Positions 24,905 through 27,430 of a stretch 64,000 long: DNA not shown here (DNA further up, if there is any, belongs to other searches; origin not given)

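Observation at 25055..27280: Fusion of a beta-CASP metallo-beta-lactamase RNase with a catalytically degenerate serine-beta-lactamase-fold domain, translationally coupled to ung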

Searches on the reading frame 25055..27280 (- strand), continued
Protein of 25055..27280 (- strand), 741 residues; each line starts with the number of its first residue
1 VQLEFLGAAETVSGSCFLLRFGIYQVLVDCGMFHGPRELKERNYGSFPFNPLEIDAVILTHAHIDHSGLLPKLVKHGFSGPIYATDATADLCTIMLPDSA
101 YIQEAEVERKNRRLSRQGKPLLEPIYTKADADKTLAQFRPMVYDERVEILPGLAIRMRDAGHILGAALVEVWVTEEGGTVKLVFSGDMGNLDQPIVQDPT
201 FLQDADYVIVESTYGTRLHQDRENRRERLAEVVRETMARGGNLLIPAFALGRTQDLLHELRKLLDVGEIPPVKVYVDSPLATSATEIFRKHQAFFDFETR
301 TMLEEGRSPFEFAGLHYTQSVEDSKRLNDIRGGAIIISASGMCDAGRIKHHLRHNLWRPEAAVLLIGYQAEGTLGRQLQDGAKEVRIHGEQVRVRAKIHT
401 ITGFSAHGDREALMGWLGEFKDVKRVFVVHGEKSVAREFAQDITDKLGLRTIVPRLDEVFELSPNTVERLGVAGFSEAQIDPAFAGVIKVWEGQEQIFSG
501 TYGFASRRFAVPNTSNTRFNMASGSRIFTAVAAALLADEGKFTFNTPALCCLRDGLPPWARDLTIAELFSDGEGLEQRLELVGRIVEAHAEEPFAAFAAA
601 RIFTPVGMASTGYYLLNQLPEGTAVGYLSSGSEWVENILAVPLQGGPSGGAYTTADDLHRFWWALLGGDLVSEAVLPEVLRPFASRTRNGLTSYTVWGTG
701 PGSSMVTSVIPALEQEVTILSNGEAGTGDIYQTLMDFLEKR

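Call 5: find_homologous_proteins(query=window:25055-27280:-, max_evalue=0.00001)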
Query window:25055-27280:- (741 aa): 8000 proteins with E <= 0.00001 among 8000 candidates; the best 120 are listed.
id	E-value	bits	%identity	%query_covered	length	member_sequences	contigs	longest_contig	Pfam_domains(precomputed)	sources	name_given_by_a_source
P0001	0.0e+0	1689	100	100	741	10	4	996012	PF12706.14,PF16661.12,PF07521.18,PF10996.15,PF00753.34,PF00144.30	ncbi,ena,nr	ncbi:MAG TPA: serine hydrolase [Firmicutes bacterium]|nr:serine hydrolase [Bacillota bacterium]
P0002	0.0e+0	1439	84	100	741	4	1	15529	PF12706.14,PF16661.12,PF07521.18,PF10996.15,PF00753.34,PF00144.30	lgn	-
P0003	0.0e+0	1417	81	100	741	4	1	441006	PF12706.14,PF16661.12,PF07521.18,PF10996.15,PF00753.34,PF00144.30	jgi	-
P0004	0.0e+0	1384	81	100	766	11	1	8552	PF12706.14,PF16661.12,PF07521.18,PF10996.15,PF00753.34,PF00144.30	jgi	-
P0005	0.0e+0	1263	74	100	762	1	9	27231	PF12706.14,PF16661.12,PF07521.18,PF10996.15,PF00753.34,PF00144.30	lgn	-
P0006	0.0e+0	1253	74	100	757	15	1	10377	PF12706.14,PF16661.12,PF07521.18,PF10996.15,PF00753.34,PF00144.30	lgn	-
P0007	0.0e+0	1252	73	100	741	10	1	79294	PF12706.14,PF16661.12,PF07521.18,PF10996.15,PF00753.34,PF00144.30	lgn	-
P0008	1.1e-271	921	58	99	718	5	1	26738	PF12706.14,PF16661.12,PF07521.18,PF10996.15,PF00753.34,PF00144.30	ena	-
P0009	3.1e-255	867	56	99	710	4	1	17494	PF12706.14,PF16661.12,PF07521.18,PF10996.15,PF00753.34,PF00144.30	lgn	-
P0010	1.5e-253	862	57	99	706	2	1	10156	PF12706.14,PF16661.12,PF23023.2,PF07521.18,PF10996.15,PF00753.34,PF00144.30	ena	-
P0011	2.7e-253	861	55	99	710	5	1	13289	PF12706.14,PF16661.12,PF07521.18,PF10996.15,PF00753.34,PF00144.30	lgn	-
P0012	3.4e-252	857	55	99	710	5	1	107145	PF12706.14,PF16661.12,PF23023.2,PF07521.18,PF10996.15,PF00753.34,PF00144.30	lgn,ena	-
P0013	9.3e-247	839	55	99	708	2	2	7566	PF12706.14,PF16661.12,PF07521.18,PF10996.15,PF00753.34,PF00144.30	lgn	-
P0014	3.6e-246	837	53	99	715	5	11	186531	PF12706.14,PF16661.12,PF23023.2,PF07521.18,PF10996.15,PF00753.34,PF00144.30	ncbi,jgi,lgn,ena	-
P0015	9.2e-246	836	54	99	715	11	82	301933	PF12706.14,PF16661.12,PF23023.2,PF07521.18,PF10996.15,PF00753.34,PF00144.30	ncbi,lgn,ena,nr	ncbi:MAG: MBL fold metallo-hydrolase [Bacillota bacterium]|nr:MBL fold metallo-hydrolase [Bacillota 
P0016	4.9e-245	833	54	100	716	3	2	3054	PF12706.14,PF16661.12,PF23023.2,PF07521.18,PF10996.15,PF00753.34,PF00144.30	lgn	-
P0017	2.3e-244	831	55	99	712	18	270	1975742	PF12706.14,PF16661.12,PF23023.2,PF07521.18,PF10996.15,PF00753.34,PF00144.30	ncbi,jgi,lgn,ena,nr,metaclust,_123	ncbi:MAG: MBL fold metallo-hydrolase [Firmicutes bacterium]|jgi:metallo-beta-lactamase family protei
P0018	7.3e-243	826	53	99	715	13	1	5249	PF12706.14,PF16661.12,PF23023.2,PF07521.18,PF10996.15,PF00753.34,PF00144.30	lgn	-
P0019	1.4e-242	825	54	100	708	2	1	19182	PF12706.14,PF16661.12,PF23023.2,PF07521.18,PF10996.15,PF00753.34,PF00144.30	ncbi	-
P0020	2.8e-242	824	53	99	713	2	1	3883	PF12706.14,PF16661.12,PF23023.2,PF07521.18,PF10996.15,PF00753.34,PF00144.30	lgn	-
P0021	5.7e-242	823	52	100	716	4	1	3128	PF12706.14,PF23023.2,PF07521.18,PF10996.15,PF00753.34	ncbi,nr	ncbi:MAG: MBL fold metallo-hydrolase [Firmicutes bacterium]|nr:MBL fold metallo-hydrolase [Bacillota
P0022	2.1e-241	821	52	100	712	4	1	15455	PF12706.14,PF16661.12,PF23023.2,PF07521.18,PF10996.15,PF00753.34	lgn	-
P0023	2.1e-240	818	52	99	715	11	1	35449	PF12706.14,PF16661.12,PF23023.2,PF07521.18,PF10996.15,PF00753.34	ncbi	-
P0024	1.7e-239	815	52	99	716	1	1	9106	PF12706.14,PF16661.12,PF23023.2,PF07521.18,PF10996.15,PF00753.34,PF00144.30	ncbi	-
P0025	2.4e-239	815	53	99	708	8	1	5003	PF12706.14,PF16661.12,PF23023.2,PF07521.18,PF10996.15,PF00753.34,PF00144.30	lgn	-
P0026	2.6e-239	814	52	99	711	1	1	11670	PF12706.14,PF16661.12,PF23023.2,PF07521.18,PF10996.15,PF00753.34,PF00144.30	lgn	-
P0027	5.9e-239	813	52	99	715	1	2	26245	PF12706.14,PF16661.12,PF23023.2,PF07521.18,PF10996.15,PF00753.34,PF00144.30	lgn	-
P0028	8.9e-239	813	53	99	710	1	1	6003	PF12706.14,PF16661.12,PF23023.2,PF07521.18,PF10996.15,PF00753.34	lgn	-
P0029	2.7e-238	811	52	99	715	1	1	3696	PF12706.14,PF16661.12,PF23023.2,PF07521.18,PF10996.15,PF00753.34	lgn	-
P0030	6.8e-238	810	52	99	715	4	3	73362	PF12706.14,PF16661.12,PF23023.2,PF07521.18,PF10996.15,PF00753.34,PF00144.30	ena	-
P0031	6.9e-238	810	52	99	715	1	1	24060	PF12706.14,PF16661.12,PF07521.18,PF10996.15,PF00753.34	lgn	-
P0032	8.8e-238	809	52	100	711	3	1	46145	PF12706.14,PF16661.12,PF07521.18,PF10996.15,PF00753.34,PF00144.30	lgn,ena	-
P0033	4.8e-237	807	52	99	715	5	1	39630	PF12706.14,PF16661.12,PF23023.2,PF07521.18,PF10996.15,PF00753.34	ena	-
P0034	1.3e-236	806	52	99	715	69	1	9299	PF12706.14,PF16661.12,PF07521.18,PF10996.15,PF00753.34,PF00144.30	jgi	-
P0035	2.7e-236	804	51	100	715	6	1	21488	PF12706.14,PF16661.12,PF23023.2,PF07521.18,PF10996.15,PF00753.34,PF00144.30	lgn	-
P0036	3.4e-236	804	52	99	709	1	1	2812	PF12706.14,PF16661.12,PF23023.2,PF07521.18,PF10996.15,PF00753.34,PF00144.30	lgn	-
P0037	9.0e-236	803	53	99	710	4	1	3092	PF12706.14,PF16661.12,PF07521.18,PF10996.15,PF00753.34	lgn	-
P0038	1.1e-235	802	52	100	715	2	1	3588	PF12706.14,PF16661.12,PF23023.2,PF07521.18,PF10996.15,PF00753.34,PF00144.30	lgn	-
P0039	4.8e-235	800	52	99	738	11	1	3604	PF12706.14,PF16661.12,PF07521.18,PF10996.15,PF00753.34,PF00144.30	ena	-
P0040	1.7e-233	795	52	99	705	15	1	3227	PF12706.14,PF16661.12,PF23023.2,PF07521.18,PF10996.15,PF00753.34,PF00144.30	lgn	-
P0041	2.0e-233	795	53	99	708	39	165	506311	PF12706.14,PF16661.12,PF07521.18,PF10996.15,PF00753.34,PF00144.30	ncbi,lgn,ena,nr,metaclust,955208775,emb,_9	ncbi:MAG: MBL fold metallo-hydrolase RNA specificity domain-containing protein [Limnochordia bacteri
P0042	1.1e-231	789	52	100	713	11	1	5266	PF12706.14,PF16661.12,PF23023.2,PF07521.18,PF10996.15,PF00753.34,PF00144.30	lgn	-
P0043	7.2e-231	787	52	99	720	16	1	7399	PF12706.14,PF16661.12,PF07521.18,PF10996.15,PF00753.34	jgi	jgi:metallo-beta-lactamase family protein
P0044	2.0e-230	785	52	99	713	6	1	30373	PF12706.14,PF16661.12,PF23023.2,PF07521.18,PF10996.15,PF00753.34,PF00144.30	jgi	-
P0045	3.2e-230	784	51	100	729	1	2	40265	PF12706.14,PF16661.12,PF23023.2,PF07521.18,PF10996.15,PF00753.34,PF00144.30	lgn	-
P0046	7.1e-228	777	69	67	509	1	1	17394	PF12706.14,PF16661.12,PF07521.18,PF10996.15,PF00753.34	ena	-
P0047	5.8e-227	774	57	84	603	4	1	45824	PF12706.14,PF16661.12,PF23023.2,PF07521.18,PF10996.15,PF00753.34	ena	-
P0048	2.7e-211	722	64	66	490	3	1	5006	PF12706.14,PF16661.12,PF23023.2,PF07521.18,PF10996.15,PF00753.34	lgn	-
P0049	1.3e-201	690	68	60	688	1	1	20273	PF12706.14,PF16661.12,PF01263.27,PF23023.2,PF07521.18,PF10996.15,PF00753.34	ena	-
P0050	2.7e-198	679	70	56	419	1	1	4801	PF12706.14,PF16661.12,PF23023.2,PF07521.18,PF10996.15,PF00753.34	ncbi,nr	ncbi:MAG: MBL fold metallo-hydrolase, partial [Firmicutes bacterium]|nr:MBL fold metallo-hydrolase [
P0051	1.7e-180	620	58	63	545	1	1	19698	PF16661.12,PF07521.18,PF10996.15,PF00753.34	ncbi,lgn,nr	ncbi:MAG: MBL fold metallo-hydrolase [Firmicutes bacterium]|nr:MBL fold metallo-hydrolase [Bacillota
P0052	1.6e-179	617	58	63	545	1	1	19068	PF16661.12,PF07521.18,PF10996.15,PF00753.34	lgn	-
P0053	1.2e-176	607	57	63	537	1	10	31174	PF12706.14,PF16661.12,PF23023.2,PF07521.18,PF10996.15,PF00753.34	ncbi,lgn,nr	ncbi:MAG: metallo-beta-lactamase family protein [Clostridia bacterium]|nr:metallo-beta-lactamase fam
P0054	1.2e-175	604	58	62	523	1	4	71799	PF16661.12,PF07521.18,PF10996.15,PF00753.34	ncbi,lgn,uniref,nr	ncbi:MBL fold metallo-hydrolase RNA specificity domain-containing protein [Calderihabitans maritimus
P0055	8.4e-175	601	55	64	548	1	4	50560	PF16661.12,PF23023.2,PF07521.18,PF10996.15,PF00753.34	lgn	-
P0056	2.2e-174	600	57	62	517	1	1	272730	PF12706.14,PF16661.12,PF07521.18,PF10996.15,PF00753.34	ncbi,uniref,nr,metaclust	ncbi:MBL fold metallo-hydrolase RNA specificity domain-containing protein [Desulfolucanica intricata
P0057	2.3e-174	600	57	63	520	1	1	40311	PF12706.14,PF16661.12,PF07521.18,PF10996.15,PF00753.34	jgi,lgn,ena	-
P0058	2.6e-174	600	56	63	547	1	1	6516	PF16661.12,PF07521.18,PF10996.15,PF00753.34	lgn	-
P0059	3.6e-174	599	57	62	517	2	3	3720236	PF12706.14,PF16661.12,PF23023.2,PF07521.18,PF10996.15,PF00753.34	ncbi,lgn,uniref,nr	ncbi:MBL fold metallo-hydrolase [Metallumcola ferriviriculae]|uniref:MBL fold metallo-hydrolase n=1 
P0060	1.1e-173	598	57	62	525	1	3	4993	PF12706.14,PF07521.18,PF10996.15,PF00753.34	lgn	-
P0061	1.3e-173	597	54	66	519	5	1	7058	PF12706.14,PF16661.12,PF23023.2,PF07521.18,PF10996.15,PF00753.34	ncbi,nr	ncbi:MAG TPA: MBL fold metallo-hydrolase [Thermoanaerobacterales bacterium]|nr:MBL fold metallo-hydr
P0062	1.8e-173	597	57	62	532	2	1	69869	PF16661.12,PF07521.18,PF10996.15,PF00753.34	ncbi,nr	ncbi:metallo-beta-lactamase [Clostridiales bacterium PH28_bin88]|nr:metallo-beta-lactamase [Clostrid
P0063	8.4e-173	595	56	63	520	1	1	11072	PF12706.14,PF16661.12,PF07521.18,PF10996.15,PF00753.34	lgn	-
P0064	1.1e-172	594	54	66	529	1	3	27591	PF12706.14,PF16661.12,PF07521.18,PF10996.15,PF00753.34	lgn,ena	-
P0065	1.9e-172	593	55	62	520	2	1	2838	PF12706.14,PF16661.12,PF23023.2,PF07521.18,PF10996.15,PF00753.34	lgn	-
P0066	3.5e-172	592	56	63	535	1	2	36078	PF12706.14,PF16661.12,PF23023.2,PF07521.18,PF10996.15,PF00753.34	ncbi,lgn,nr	ncbi:MAG: metallo-beta-lactamase family protein [Clostridia bacterium]|nr:metallo-beta-lactamase fam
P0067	4.0e-172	592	55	63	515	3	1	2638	PF12706.14,PF16661.12,PF23023.2,PF07521.18,PF10996.15,PF00753.34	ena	-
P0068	4.1e-172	592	54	63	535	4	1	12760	PF12706.14,PF16661.12,PF23023.2,PF07521.18,PF10996.15,PF00753.34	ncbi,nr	ncbi:MAG: MBL fold metallo-hydrolase [Syntrophomonadaceae bacterium]|nr:MBL fold metallo-hydrolase [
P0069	4.3e-172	592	53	66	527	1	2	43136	PF12706.14,PF16661.12,PF23023.2,PF07521.18,PF10996.15,PF00753.34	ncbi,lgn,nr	ncbi:MAG: metallo-beta-lactamase family protein [Thermosediminibacterales bacterium]|nr:metallo-beta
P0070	7.9e-172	591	54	63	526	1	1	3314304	PF16661.12,PF07521.18,PF10996.15,PF00753.34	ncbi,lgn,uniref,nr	ncbi:MBL fold metallo-hydrolase RNA specificity domain-containing protein [Zhaonella formicivorans]|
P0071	8.9e-172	591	54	64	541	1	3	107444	PF12706.14,PF16661.12,PF07521.18,PF10996.15,PF00753.34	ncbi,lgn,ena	-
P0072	1.3e-171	591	57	62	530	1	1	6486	PF12706.14,PF16661.12,PF23023.2,PF07521.18,PF10996.15,PF00753.34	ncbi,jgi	ncbi:MAG: MBL fold metallo-hydrolase RNA specificity domain-containing protein [Limnochordia bacteri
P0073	1.8e-171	590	54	65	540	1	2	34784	PF12706.14,PF16661.12,PF23023.2,PF07521.18,PF10996.15,PF00753.34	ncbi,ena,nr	ncbi:MAG: MBL fold metallo-hydrolase [Syntrophomonadaceae bacterium]|nr:MBL fold metallo-hydrolase [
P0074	2.5e-171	590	52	66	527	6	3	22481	PF12706.14,PF16661.12,PF07521.18,PF10996.15,PF00753.34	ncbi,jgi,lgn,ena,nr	ncbi:MAG: MBL fold metallo-hydrolase [Firmicutes bacterium]|nr:MBL fold metallo-hydrolase [Bacillota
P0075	2.6e-171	590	55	61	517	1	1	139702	PF16661.12,PF23023.2,PF07521.18,PF10996.15,PF00753.34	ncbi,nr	ncbi:MBL fold metallo-hydrolase [Bacillota bacterium LX-D]|nr:MBL fold metallo-hydrolase [Bacillota 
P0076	2.8e-171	590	56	63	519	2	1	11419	PF12706.14,PF16661.12,PF23023.2,PF07521.18,PF10996.15,PF00753.34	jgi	-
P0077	5.2e-171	589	55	65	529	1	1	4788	PF12706.14,PF16661.12,PF07521.18,PF10996.15,PF00753.34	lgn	-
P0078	6.3e-171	588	55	63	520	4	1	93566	PF12706.14,PF16661.12,PF07521.18,PF10996.15,PF00753.34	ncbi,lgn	-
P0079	1.1e-170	588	55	62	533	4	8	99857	PF12706.14,PF16661.12,PF23023.2,PF07521.18,PF10996.15,PF00753.34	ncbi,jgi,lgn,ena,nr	ncbi:MAG TPA: MBL fold metallo-hydrolase [Bacillota bacterium]|nr:MBL fold metallo-hydrolase [Bacill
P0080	1.1e-170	588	53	66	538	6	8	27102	PF16661.12,PF07521.18,PF10996.15,PF00753.34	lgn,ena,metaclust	metaclust:\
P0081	1.6e-170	587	55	62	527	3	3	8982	PF16661.12,PF07521.18,PF10996.15,PF00753.34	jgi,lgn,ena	jgi:metallo-beta-lactamase family protein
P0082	1.7e-170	587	56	61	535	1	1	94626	PF12706.14,PF23023.2,PF07521.18,PF10996.15,PF00753.34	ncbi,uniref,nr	ncbi:MBL fold metallo-hydrolase RNA specificity domain-containing protein [Moorella sulfitireducens]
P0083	2.1e-170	587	55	62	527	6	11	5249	PF16661.12,PF07521.18,PF10996.15,PF00753.34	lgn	-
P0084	2.8e-170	586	57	62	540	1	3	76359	PF12706.14,PF16661.12,PF07521.18,PF10996.15,PF00753.34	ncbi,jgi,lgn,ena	-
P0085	3.4e-170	586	53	68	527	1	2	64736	PF16661.12,PF07521.18,PF10996.15,PF00753.34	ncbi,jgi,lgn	-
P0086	4.8e-170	585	53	66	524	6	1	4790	PF16661.12,PF23023.2,PF07521.18,PF10996.15,PF00753.34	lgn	-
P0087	5.7e-170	585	54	65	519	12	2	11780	PF12706.14,PF16661.12,PF23023.2,PF07521.18,PF10996.15,PF00753.34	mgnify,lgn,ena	mgnify:FL=1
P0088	6.6e-170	585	57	62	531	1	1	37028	PF16661.12,PF07521.18,PF10996.15,PF00753.34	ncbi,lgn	-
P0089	7.5e-170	585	55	63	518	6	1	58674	PF12706.14,PF16661.12,PF23023.2,PF07521.18,PF10996.15,PF00753.34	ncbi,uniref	ncbi:MAG: MBL fold metallo-hydrolase RNA specificity domain-containing protein [Desulfurispora sp.]|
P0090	9.6e-170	584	54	65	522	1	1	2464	PF12706.14,PF16661.12,PF23023.2,PF07521.18,PF10996.15,PF00753.34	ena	-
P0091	1.0e-169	584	56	62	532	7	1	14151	PF12706.14,PF16661.12,PF07521.18,PF10996.15,PF00753.34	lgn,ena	-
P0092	1.1e-169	584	55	63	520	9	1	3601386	PF12706.14,PF16661.12,PF23023.2,PF07521.18,PF10996.15,PF00753.34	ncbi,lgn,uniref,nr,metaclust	ncbi:RNA-metabolising metallo-beta-lactamase [Desulfofundulus kuznetsovii DSM 6115]|uniref:RNA-metab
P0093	1.1e-169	584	53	66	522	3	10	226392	PF16661.12,PF07521.18,PF10996.15,PF00753.34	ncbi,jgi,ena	-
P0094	1.2e-169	584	55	61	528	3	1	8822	PF16661.12,PF07521.18,PF10996.15,PF00753.34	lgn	-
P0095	1.4e-169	584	56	62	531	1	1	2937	PF16661.12,PF07521.18,PF10996.15,PF00753.34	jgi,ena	-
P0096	1.7e-169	584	53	64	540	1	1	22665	PF12706.14,PF16661.12,PF23023.2,PF07521.18,PF10996.15,PF00753.34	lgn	-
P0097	1.8e-169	584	58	60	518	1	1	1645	PF12706.14,PF16661.12,PF23023.2,PF07521.18,PF10996.15,PF00753.34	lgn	-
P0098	1.8e-169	584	54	63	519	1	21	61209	PF12706.14,PF16661.12,PF07521.18,PF10996.15,PF00753.34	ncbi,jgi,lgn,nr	ncbi:MAG: metallo-beta-lactamase family protein [Clostridia bacterium]|jgi:metallo-beta-lactamase fa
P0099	1.8e-169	584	55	62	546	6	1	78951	PF12706.14,PF16661.12,PF23023.2,PF07521.18,PF10996.15,PF00753.34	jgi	jgi:metallo-beta-lactamase family protein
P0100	2.0e-169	583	54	62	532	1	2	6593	PF12706.14,PF16661.12,PF07521.18,PF10996.15,PF00753.34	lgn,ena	-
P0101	2.1e-169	583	56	62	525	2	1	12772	PF12706.14,PF07521.18,PF10996.15,PF00753.34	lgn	-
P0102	2.6e-169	583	56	62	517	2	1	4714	PF12706.14,PF16661.12,PF07521.18,PF10996.15,PF00753.34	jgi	-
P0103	2.6e-169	583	55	62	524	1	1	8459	PF12706.14,PF16661.12,PF23023.2,PF07521.18,PF10996.15,PF00753.34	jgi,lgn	jgi:metallo-beta-lactamase family protein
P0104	3.0e-169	583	55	62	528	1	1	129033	PF12706.14,PF16661.12,PF23023.2,PF07521.18,PF10996.15,PF00753.34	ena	-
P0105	3.7e-169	583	54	63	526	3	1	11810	PF12706.14,PF16661.12,PF07521.18,PF10996.15,PF00753.34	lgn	-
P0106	5.5e-169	582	52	63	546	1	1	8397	PF12706.14,PF16661.12,PF07521.18,PF10996.15,PF00753.34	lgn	-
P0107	5.6e-169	582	54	62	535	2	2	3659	PF12706.14,PF16661.12,PF23023.2,PF07521.18,PF10996.15,PF00753.34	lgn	-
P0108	5.6e-169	582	52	63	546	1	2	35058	PF12706.14,PF16661.12,PF07521.18,PF10996.15,PF00753.34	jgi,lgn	jgi:metallo-beta-lactamase family protein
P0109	6.2e-169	582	55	62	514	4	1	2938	PF12706.14,PF16661.12,PF23023.2,PF07521.18,PF10996.15,PF00753.34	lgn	-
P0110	6.3e-169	582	54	63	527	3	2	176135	PF12706.14,PF16661.12,PF07521.18,PF10996.15,PF00753.34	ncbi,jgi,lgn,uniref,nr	ncbi:MBL fold metallo-hydrolase RNA specificity domain-containing protein [Desulforamulus putei]|uni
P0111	6.9e-169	582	55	63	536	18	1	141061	PF12706.14,PF23023.2,PF07521.18,PF10996.15,PF00753.34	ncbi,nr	ncbi:MAG: metallo-beta-lactamase family protein [Moorella sp. (in: firmicutes)]|nr:metallo-beta-lact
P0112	7.7e-169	581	54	62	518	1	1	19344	PF12706.14,PF16661.12,PF23023.2,PF07521.18,PF10996.15,PF00753.34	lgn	-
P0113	8.9e-169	581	55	62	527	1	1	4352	PF16661.12,PF07521.18,PF10996.15,PF00753.34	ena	-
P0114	8.9e-169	581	55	63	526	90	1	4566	PF12706.14,PF16661.12,PF07521.18,PF10996.15,PF00753.34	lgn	-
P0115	9.3e-169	581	55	63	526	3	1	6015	PF12706.14,PF16661.12,PF23023.2,PF07521.18,PF10996.15,PF00753.34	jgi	-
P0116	9.9e-169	581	54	63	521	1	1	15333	PF12706.14,PF16661.12,PF07521.18,PF10996.15,PF00753.34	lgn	-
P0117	1.3e-168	581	52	68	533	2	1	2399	PF12706.14,PF16661.12,PF07521.18,PF10996.15,PF00753.34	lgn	-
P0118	1.3e-168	581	54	64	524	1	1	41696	PF12706.14,PF16661.12,PF07521.18,PF10996.15,PF00753.34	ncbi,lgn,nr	ncbi:MAG: MBL fold metallo-hydrolase [Clostridia bacterium]|nr:MAG: MBL fold metallo-hydrolase [Clos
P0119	1.3e-168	581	55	62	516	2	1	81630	PF12706.14,PF16661.12,PF23023.2,PF07521.18,PF10996.15,PF00753.34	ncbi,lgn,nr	ncbi:MAG: MBL fold metallo-hydrolase [Desulfotomaculum sp.]|nr:MBL fold metallo-hydrolase [Desulfoto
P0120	1.4e-168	581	54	66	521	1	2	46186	PF12706.14,PF16661.12,PF07521.18,PF10996.15,PF00753.34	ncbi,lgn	-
